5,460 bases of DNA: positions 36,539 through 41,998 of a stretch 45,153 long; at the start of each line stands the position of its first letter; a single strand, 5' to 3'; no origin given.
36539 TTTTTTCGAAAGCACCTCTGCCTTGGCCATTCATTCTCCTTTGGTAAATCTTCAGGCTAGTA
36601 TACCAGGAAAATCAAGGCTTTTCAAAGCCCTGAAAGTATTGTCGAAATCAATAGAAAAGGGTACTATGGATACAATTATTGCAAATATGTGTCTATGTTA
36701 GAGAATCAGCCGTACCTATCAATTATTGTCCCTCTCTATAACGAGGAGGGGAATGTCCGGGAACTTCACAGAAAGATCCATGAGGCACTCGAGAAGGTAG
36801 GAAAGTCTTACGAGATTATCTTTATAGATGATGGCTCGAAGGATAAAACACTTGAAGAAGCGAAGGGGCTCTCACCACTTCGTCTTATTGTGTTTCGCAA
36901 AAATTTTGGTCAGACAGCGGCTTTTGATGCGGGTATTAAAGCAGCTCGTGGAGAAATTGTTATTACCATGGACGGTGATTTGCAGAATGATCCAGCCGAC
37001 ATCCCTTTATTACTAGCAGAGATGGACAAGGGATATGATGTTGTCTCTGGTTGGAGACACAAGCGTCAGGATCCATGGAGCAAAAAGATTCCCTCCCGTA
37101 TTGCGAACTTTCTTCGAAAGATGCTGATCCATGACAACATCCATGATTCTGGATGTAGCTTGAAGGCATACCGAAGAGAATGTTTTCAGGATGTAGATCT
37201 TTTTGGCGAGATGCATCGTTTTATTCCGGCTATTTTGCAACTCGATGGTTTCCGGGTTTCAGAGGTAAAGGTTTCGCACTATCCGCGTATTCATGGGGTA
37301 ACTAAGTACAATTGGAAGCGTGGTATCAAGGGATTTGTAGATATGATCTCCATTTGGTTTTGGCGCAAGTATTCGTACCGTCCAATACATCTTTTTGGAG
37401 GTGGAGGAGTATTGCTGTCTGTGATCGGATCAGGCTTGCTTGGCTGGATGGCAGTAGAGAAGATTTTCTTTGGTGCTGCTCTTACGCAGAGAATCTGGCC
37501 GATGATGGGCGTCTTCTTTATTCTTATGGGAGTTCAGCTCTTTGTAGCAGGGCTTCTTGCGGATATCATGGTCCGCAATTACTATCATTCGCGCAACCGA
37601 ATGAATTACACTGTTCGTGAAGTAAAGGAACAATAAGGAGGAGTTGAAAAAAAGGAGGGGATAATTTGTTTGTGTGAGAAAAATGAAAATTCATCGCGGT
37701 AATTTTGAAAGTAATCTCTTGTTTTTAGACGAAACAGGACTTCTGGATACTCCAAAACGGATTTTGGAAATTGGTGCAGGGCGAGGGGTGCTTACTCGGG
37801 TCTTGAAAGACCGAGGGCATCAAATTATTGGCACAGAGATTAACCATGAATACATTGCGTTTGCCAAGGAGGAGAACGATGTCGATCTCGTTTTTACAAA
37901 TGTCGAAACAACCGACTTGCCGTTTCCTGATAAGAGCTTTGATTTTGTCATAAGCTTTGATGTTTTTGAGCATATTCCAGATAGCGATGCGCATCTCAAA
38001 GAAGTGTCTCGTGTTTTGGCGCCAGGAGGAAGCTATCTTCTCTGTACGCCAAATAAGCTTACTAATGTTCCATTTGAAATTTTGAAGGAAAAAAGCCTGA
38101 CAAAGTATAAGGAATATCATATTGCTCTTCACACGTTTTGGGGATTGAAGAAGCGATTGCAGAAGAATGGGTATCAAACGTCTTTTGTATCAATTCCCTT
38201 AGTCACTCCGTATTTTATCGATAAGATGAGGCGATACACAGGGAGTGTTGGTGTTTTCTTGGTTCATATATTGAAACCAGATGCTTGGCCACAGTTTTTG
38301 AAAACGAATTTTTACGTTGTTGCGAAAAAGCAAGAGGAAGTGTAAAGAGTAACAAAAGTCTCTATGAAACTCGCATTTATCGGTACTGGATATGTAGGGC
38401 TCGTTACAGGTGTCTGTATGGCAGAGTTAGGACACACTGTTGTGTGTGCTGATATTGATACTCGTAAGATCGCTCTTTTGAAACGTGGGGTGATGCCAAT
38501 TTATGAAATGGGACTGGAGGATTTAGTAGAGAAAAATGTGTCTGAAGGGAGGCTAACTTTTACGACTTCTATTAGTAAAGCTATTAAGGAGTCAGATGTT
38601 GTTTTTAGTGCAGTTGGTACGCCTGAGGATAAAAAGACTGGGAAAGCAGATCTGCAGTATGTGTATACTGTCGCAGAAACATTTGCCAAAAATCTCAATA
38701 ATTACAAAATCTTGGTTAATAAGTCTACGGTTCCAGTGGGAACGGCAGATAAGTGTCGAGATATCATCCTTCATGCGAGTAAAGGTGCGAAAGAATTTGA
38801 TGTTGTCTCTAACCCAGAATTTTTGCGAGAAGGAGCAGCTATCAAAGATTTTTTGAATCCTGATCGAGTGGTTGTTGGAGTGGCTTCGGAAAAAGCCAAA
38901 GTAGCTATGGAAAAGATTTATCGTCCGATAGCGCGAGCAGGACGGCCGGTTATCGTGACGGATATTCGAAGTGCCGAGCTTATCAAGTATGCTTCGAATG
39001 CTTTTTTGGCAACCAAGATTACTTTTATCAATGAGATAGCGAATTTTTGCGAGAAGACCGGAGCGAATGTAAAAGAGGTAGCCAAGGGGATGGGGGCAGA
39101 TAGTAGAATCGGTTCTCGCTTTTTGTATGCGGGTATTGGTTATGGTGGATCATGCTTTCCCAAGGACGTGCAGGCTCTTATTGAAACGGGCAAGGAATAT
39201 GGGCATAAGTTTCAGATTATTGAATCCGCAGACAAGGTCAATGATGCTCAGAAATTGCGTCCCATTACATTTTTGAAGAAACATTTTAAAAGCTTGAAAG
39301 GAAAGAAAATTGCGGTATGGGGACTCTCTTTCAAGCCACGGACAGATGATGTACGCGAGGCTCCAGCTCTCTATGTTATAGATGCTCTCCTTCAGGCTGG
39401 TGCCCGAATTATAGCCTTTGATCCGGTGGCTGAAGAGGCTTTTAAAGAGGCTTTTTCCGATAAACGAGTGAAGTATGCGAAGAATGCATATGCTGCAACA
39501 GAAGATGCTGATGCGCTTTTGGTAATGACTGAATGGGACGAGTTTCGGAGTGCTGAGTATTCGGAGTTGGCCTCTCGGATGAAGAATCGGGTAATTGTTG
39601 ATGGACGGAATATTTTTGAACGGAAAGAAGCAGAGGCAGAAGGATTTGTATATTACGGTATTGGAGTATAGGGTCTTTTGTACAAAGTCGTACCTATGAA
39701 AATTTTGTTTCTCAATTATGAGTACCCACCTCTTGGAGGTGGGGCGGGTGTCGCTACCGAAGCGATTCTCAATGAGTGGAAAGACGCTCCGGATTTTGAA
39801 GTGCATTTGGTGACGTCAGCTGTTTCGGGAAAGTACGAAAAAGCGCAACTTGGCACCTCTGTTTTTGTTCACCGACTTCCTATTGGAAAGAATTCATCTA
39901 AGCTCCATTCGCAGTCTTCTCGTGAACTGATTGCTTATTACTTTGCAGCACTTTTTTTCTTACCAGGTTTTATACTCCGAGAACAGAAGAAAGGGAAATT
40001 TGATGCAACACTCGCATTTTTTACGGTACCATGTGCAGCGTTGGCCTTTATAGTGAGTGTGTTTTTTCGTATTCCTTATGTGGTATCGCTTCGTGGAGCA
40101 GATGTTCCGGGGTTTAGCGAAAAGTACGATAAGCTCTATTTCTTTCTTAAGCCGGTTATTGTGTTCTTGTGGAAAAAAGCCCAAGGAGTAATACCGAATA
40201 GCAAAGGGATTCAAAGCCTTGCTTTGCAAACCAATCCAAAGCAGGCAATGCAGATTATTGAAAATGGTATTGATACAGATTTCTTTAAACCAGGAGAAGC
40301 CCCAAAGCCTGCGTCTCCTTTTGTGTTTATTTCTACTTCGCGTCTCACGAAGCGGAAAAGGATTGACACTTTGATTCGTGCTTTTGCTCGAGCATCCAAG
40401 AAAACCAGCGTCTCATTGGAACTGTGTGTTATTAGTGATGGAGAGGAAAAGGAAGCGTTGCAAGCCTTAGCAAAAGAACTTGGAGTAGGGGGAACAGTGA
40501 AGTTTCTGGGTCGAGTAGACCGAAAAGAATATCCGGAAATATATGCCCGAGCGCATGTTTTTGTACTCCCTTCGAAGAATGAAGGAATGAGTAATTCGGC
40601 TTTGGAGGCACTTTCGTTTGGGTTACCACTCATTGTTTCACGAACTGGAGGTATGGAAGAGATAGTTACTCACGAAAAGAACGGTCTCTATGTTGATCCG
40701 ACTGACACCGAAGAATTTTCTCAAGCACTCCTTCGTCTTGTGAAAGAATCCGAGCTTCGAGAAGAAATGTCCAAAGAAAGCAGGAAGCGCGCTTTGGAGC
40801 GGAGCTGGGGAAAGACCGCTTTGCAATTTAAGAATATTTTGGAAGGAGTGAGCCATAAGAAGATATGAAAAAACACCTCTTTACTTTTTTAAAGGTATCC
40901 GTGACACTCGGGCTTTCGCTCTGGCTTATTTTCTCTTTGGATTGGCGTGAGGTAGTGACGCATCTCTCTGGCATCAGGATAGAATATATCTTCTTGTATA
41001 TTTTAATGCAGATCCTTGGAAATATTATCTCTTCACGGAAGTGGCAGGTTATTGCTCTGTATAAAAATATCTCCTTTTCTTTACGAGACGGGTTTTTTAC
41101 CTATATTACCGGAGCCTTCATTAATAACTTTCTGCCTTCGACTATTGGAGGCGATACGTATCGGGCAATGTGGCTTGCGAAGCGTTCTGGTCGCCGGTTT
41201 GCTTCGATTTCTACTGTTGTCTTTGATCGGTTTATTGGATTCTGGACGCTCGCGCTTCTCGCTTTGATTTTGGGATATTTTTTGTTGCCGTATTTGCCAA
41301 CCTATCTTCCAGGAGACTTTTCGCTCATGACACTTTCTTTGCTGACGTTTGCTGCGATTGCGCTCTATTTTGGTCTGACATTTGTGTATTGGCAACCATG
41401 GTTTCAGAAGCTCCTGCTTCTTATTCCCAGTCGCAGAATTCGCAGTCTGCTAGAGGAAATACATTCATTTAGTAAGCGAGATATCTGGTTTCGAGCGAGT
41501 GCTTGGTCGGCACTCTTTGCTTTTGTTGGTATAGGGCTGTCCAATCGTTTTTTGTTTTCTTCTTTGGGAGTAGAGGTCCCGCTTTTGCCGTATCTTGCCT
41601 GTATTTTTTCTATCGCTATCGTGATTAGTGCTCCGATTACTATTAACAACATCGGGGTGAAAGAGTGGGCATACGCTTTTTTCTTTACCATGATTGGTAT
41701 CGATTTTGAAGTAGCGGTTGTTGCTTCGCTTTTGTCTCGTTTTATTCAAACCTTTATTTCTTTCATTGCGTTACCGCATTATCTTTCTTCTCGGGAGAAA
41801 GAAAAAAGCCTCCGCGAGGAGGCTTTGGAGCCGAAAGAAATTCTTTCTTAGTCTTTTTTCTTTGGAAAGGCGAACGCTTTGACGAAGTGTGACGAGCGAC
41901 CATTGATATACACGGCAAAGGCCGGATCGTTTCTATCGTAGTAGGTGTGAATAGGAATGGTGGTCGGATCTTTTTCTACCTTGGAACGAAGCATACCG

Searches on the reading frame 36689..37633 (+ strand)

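Call 59: search_protein_families(library=pfam, proteins=[window:36689-37633:+], max_evalue=0.0001)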
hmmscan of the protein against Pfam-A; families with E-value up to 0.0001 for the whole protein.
window:36689-37633:+ (315 aa): 2 families
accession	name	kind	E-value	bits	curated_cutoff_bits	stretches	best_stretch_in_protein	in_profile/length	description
PF00535.33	Glycos_transf_2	-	1.6e-34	119.7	23.3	1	11-168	1-166/168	Glycosyl transferase family 2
PF10111.15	Glyco_tranf_2_2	-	6.4e-08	32.8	27.3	1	11-97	1-91/276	Glycosyltransferase like family 2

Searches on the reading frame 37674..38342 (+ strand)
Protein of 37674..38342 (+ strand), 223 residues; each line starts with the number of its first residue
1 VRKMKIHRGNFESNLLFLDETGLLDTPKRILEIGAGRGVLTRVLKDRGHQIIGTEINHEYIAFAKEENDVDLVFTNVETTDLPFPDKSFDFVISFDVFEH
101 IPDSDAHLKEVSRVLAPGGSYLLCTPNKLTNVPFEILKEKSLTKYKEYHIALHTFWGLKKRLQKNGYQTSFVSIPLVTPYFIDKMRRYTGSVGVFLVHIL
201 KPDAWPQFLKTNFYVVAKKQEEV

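Call 59: search_protein_families(library=pfam, proteins=[window:37674-38342:+], max_evalue=0.0001)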
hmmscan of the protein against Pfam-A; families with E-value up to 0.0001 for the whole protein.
window:37674-38342:+ (223 aa): 7 families
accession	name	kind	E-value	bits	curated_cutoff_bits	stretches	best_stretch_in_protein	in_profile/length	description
PF08241.18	Methyltransf_11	-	6e-23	81.7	21.2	1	31-122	1-94/95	Methyltransferase domain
PF13489.12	Methyltransf_23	-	1.9e-21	76.9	27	1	21-168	19-160/164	Methyltransferase domain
PF13649.12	Methyltransf_25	-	6.3e-20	72.1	27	1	30-119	1-97/97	Methyltransferase domain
PF13847.12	Methyltransf_31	-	3.6e-18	66.1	27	1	28-142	5-127/145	Methyltransferase domain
PF08242.18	Methyltransf_12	-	4.4e-14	53.4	30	1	31-119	1-96/98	Methyltransferase domain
PF01209.24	Ubie_methyltran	-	1e-07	32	20.1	1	27-131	48-159/233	ubiE/COQ5 methyltransferase family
PF02353.26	CMAS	-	6.6e-05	22.8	27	1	24-127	60-168/273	Mycolic acid cyclopropane synthetase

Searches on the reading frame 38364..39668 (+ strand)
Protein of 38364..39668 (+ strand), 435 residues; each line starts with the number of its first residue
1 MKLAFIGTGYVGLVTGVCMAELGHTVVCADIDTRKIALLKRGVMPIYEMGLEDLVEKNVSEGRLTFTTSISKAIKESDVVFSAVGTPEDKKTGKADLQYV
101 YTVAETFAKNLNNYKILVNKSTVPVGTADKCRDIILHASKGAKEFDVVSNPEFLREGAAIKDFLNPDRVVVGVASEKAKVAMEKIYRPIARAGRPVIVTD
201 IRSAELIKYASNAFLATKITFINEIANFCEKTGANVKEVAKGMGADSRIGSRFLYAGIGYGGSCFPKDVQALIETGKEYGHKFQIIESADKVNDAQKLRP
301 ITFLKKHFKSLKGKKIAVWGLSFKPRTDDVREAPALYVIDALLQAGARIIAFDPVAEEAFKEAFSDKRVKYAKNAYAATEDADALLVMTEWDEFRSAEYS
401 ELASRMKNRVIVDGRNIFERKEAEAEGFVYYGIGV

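Call 59: search_protein_families(library=pfam, proteins=[window:38364-39668:+], max_evalue=0.0001)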
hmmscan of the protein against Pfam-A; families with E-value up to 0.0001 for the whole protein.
window:38364-39668:+ (435 aa): 4 families
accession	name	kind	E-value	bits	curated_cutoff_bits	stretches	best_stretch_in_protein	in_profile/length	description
PF03721.20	UDPG_MGDP_dh_N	-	3.9e-68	229.1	27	1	1-185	1-187/187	UDP-glucose/GDP-mannose dehydrogenase family, NAD binding domain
PF00984.24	UDPG_MGDP_dh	-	2.1e-39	134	25.4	1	202-294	1-93/94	UDP-glucose/GDP-mannose dehydrogenase family, central domain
PF03720.21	UDPG_MGDP_dh_C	-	3.3e-33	114.6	30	1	317-419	1-102/103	UDP-glucose/GDP-mannose dehydrogenase family, UDP binding domain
PF03446.21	NAD_binding_2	-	1.1e-05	26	21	0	2-131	1-103/161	NAD binding domain of 6-phosphogluconate dehydrogenase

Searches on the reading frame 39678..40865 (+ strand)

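Call 59: search_protein_families(library=pfam, proteins=[window:39678-40865:+], max_evalue=0.0001)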
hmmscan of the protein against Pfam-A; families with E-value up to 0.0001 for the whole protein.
window:39678-40865:+ (396 aa): 6 families
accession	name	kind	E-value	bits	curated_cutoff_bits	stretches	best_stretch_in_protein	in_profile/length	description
PF00534.26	Glycos_transf_1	-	5.4e-42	143.7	26.4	1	208-371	9-172/172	Glycosyl transferases group 1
PF13692.12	Glyco_trans_1_4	-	1.5e-34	119.8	27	1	216-356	3-141/142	Glycosyl transferases group 1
PF20706.3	GT4-conflict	-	4.3e-12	46.2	26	1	185-341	168-335/385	Family 4 Glycosyltransferase in conflict systems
PF13524.12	Glyco_trans_1_2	-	7.4e-10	39.4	25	1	273-374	28-131/144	Glycosyl transferase-like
PF13439.12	Glyco_transf_4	-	1.7e-06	28.6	28.5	1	21-201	2-169/170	Glycosyltransferase Family 4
PF13579.12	Glyco_trans_4_4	-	8.6e-06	26.6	29.7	1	21-194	1-155/158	Glycosyl transferase 4-like domain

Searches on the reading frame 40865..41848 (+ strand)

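Call 59: search_protein_families(library=pfam, proteins=[window:40865-41848:+], max_evalue=0.0001)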
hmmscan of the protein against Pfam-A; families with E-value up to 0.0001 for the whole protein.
window:40865-41848:+ (328 aa): 1 family
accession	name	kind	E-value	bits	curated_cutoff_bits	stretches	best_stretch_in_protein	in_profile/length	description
PF03706.18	LPG_synthase_TM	-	1.6e-30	107.1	33.4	1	9-301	3-300/302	Lysylphosphatidylglycerol synthase TM region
